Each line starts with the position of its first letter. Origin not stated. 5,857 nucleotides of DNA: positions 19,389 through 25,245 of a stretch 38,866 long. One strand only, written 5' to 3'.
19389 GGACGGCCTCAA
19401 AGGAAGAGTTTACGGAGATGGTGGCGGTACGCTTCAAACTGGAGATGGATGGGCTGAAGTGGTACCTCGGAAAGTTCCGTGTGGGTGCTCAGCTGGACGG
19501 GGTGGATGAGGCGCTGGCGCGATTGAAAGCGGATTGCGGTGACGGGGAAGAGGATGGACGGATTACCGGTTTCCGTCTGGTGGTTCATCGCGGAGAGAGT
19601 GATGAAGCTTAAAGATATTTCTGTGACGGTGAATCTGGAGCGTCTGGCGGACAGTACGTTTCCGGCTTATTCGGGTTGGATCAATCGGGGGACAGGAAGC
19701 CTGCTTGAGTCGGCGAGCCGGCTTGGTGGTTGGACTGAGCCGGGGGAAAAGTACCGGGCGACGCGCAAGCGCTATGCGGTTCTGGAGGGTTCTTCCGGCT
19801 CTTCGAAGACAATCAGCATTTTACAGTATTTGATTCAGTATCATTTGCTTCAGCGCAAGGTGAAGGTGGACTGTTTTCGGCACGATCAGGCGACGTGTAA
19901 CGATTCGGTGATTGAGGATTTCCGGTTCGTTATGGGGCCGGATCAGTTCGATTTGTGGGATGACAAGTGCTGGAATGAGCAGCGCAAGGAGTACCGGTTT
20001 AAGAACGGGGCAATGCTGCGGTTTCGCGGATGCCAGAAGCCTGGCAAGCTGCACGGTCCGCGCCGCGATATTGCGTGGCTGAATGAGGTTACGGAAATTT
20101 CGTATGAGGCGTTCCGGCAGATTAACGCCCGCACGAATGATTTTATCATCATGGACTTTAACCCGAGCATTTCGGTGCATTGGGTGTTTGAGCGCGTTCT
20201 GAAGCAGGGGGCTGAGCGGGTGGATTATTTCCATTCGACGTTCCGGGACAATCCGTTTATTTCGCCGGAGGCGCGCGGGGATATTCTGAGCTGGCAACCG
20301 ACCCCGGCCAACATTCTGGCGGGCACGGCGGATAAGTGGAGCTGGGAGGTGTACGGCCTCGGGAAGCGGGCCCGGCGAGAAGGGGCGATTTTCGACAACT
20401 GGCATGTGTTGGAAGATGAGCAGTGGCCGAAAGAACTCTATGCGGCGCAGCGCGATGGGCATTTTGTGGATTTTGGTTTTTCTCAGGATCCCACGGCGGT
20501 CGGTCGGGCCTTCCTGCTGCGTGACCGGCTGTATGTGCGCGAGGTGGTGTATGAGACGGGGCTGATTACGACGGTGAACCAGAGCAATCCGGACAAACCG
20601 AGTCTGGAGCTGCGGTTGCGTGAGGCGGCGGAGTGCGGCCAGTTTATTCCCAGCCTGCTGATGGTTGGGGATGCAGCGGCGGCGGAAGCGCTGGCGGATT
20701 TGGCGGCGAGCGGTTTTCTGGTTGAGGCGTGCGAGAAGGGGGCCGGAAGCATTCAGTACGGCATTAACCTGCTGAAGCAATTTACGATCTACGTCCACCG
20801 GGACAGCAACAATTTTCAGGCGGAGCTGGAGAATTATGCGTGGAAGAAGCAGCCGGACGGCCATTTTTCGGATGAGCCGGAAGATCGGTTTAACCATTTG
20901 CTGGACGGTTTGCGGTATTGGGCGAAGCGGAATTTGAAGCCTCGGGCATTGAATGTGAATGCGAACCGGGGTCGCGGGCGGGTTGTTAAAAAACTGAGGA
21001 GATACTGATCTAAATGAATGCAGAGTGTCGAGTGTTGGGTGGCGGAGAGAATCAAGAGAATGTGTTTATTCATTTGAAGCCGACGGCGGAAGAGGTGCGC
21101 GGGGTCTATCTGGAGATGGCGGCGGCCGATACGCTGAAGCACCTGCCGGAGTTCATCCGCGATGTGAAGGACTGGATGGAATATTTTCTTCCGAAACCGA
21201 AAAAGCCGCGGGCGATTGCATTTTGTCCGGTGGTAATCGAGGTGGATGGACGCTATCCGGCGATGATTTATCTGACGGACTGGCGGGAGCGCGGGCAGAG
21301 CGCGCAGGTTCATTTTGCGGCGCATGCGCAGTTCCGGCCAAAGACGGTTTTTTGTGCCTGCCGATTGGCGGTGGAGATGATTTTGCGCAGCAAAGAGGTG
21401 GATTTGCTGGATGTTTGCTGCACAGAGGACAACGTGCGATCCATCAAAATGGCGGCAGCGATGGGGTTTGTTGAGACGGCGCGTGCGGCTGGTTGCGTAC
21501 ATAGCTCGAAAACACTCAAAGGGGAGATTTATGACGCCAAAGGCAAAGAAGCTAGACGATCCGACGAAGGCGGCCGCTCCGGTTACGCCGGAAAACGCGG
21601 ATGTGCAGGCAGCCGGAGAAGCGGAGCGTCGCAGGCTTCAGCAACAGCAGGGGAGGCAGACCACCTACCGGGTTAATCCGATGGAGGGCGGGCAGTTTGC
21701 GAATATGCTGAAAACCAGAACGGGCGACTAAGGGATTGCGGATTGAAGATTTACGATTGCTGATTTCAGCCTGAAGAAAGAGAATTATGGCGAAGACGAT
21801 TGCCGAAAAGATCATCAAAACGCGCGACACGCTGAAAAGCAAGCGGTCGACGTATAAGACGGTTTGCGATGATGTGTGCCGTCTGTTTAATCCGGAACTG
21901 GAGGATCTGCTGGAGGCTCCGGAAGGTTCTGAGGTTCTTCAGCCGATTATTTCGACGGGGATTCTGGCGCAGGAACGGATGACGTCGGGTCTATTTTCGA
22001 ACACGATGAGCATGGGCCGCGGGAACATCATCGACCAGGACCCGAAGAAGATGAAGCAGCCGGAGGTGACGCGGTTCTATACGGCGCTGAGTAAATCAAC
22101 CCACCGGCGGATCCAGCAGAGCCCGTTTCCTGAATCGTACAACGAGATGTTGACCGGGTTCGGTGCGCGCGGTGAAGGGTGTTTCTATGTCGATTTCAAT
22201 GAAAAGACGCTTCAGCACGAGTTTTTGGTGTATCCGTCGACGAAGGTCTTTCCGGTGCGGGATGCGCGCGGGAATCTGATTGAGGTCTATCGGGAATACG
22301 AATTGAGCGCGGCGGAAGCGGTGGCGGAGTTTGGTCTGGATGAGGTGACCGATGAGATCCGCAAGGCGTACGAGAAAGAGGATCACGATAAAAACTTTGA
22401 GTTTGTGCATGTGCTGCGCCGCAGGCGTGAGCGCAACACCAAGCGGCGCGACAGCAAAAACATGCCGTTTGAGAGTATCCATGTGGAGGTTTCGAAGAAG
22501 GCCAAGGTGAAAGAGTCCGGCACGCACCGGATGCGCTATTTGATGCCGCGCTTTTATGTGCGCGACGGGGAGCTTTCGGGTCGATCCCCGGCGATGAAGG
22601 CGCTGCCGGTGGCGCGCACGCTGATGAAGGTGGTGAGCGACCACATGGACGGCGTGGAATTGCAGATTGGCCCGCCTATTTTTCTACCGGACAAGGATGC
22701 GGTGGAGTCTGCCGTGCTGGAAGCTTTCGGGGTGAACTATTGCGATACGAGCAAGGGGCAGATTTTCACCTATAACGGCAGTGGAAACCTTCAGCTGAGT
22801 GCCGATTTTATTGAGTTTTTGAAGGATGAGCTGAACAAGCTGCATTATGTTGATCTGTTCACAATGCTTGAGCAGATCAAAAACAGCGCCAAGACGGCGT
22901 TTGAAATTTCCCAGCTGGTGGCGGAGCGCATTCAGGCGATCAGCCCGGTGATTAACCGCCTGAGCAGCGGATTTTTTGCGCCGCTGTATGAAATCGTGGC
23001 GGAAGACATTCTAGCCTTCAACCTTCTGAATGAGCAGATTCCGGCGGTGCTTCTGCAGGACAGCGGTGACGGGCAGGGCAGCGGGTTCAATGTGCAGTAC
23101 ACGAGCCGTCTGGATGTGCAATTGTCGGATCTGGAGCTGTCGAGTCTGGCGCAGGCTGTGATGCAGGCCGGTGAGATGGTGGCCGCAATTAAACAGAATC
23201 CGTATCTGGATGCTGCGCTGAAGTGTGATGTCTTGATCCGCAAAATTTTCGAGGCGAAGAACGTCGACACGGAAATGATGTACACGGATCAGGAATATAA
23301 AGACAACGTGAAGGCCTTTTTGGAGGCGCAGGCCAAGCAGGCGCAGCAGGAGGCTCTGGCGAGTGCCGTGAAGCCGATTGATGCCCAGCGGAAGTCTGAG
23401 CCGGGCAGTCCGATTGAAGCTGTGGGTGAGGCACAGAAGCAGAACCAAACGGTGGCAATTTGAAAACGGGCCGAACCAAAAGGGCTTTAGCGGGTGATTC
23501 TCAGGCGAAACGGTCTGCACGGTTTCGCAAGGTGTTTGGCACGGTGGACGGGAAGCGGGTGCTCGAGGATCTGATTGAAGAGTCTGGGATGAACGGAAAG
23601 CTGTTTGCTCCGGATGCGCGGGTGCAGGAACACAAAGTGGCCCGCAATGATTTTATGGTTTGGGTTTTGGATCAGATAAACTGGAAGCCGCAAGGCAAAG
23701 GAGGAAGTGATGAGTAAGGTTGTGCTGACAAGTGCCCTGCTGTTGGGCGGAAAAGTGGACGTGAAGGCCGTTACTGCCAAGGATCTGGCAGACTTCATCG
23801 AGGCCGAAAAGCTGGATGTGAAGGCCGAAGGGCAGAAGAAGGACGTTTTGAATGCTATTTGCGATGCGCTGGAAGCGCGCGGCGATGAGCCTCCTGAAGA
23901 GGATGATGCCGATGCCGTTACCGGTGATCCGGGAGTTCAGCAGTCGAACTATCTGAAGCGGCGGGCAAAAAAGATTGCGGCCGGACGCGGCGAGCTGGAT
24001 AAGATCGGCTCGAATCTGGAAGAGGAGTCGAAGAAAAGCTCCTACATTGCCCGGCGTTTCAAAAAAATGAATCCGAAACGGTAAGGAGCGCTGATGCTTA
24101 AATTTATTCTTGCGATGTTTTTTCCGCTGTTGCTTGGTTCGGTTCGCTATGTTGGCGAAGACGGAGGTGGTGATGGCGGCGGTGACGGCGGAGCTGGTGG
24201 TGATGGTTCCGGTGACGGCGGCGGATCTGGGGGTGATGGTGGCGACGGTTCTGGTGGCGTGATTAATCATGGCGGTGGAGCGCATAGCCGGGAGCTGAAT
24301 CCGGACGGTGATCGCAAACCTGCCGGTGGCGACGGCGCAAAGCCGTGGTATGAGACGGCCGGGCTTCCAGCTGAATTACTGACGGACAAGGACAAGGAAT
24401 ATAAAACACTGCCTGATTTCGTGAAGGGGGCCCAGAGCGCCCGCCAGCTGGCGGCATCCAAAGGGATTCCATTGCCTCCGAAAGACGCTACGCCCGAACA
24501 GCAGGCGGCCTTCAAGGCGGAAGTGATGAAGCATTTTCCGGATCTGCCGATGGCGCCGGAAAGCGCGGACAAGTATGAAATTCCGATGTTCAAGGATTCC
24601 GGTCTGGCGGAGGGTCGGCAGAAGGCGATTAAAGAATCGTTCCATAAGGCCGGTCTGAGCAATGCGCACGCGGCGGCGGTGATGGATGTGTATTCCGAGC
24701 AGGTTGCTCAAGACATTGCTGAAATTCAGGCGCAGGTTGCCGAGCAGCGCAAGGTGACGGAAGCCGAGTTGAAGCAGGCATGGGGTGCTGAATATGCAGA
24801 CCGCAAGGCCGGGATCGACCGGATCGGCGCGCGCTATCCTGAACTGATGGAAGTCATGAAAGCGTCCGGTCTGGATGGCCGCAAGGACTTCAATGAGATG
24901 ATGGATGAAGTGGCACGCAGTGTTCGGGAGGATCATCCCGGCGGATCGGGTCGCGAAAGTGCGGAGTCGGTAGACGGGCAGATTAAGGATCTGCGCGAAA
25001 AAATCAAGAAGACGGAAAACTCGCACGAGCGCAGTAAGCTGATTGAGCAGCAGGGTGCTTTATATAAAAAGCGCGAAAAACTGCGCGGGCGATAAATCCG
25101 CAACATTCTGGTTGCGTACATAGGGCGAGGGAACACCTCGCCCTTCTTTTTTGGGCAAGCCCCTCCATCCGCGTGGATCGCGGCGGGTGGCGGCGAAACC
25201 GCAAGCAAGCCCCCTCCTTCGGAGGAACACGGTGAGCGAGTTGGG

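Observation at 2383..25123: Identical 14-mer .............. upstream of three late transcription units: candidate late promoter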

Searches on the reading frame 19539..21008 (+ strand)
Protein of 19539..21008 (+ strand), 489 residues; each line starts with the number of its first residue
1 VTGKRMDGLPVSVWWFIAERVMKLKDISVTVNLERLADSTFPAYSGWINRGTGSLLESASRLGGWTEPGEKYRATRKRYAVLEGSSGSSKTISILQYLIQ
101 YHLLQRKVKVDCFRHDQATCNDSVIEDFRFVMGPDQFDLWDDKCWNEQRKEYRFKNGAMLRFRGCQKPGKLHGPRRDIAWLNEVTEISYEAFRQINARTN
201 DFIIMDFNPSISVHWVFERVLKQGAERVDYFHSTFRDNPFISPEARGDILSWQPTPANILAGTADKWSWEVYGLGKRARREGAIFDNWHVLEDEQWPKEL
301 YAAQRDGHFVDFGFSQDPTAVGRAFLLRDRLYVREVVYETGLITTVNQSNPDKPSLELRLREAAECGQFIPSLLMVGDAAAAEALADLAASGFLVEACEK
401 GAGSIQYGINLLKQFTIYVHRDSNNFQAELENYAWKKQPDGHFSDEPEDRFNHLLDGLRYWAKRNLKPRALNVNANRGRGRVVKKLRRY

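Call 17: search_protein_families(library=phrogs, proteins=[window:19539-21008:+], max_evalue=0.01)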
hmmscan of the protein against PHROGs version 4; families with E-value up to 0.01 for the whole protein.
window:19539-21008:+ (489 aa): 7 families
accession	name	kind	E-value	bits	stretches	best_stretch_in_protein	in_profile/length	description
phrog_5653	-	head and packaging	5.4e-25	89.3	1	279-464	5-179/199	terminase large subunit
phrog_3717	-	head and packaging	8.2e-23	82.2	1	71-321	17-267/277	terminase large subunit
phrog_6672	-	head and packaging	1.2e-19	71.3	1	374-468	36-132/145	terminase large subunit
phrog_979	-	head and packaging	3e-07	30.5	1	71-210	160-305/642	terminase large subunit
phrog_10250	-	head and packaging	0.00013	22.8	1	377-464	116-214/228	terminase large subunit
phrog_8711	-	head and packaging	0.00044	21.3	1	74-130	22-78/89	terminase large subunit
phrog_22023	-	unknown function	0.0011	20.2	1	192-338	12-147/153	-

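Call 18: search_protein_families(library=pfam, proteins=[window:19539-21008:+], max_evalue=0.01)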
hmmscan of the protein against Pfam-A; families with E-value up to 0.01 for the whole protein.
window:19539-21008:+ (489 aa): 2 families
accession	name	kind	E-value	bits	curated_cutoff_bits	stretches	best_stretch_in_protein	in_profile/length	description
PF04466.19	Terminase_3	-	4.9e-19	69.1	23.2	1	77-245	2-179/201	Phage terminase large subunit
PF17288.8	Terminase_3C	-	9.6e-05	23.2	26.7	1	311-460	1-151/155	Terminase RNAseH like domain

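Call 49: find_related_loci(query=window:19539-21005:+, collection=genome_contigs, flank=10000)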
Query window:19539-21005:+ (489 aa) in genome_contigs; peptide patterns used: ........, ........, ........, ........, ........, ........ (x = any residue, [..] = any of these).
47 stretches matched a pattern, but none encodes a relative of the query by tblastn (E <= 1e-3).

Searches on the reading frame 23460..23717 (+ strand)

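Call 20: search_protein_families(library=pfam, proteins=[window:23460-23717:+], max_evalue=0.01)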
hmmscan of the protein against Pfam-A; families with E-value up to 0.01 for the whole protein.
window:23460-23717:+ (85 aa): 1 family
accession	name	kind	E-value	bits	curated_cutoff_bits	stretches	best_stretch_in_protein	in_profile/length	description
PF25181.1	Phage_Bbp19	-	2.9e-05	24.3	25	1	22-53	1-32/61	Bbp19-like phage protein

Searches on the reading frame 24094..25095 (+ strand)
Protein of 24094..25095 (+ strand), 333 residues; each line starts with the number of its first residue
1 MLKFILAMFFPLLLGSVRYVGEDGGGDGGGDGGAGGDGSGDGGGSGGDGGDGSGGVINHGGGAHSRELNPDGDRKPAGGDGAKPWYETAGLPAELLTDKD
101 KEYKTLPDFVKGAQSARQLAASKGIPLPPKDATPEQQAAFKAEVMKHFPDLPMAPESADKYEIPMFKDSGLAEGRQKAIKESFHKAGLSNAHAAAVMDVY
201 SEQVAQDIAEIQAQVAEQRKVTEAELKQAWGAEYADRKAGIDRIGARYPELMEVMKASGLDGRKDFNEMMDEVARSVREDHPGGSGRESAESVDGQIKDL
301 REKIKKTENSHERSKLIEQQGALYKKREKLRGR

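Call 17: search_protein_families(library=phrogs, proteins=[window:24094-25095:+], max_evalue=0.01)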
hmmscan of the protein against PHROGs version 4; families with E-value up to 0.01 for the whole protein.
window:24094-25095:+ (333 aa): 3 families
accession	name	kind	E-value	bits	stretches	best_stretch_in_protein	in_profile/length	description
phrog_3742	-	unknown function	6.2e-17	63.5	1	80-320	38-278/287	-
phrog_458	-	other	2.6e-05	25.3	1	120-284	57-225/246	protease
phrog_18242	-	other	0.0043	18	1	170-243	72-145/238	protease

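Call 18: search_protein_families(library=pfam, proteins=[window:24094-25095:+], max_evalue=0.01)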
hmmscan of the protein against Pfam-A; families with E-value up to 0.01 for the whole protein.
window:24094-25095:+ (333 aa): 0 families
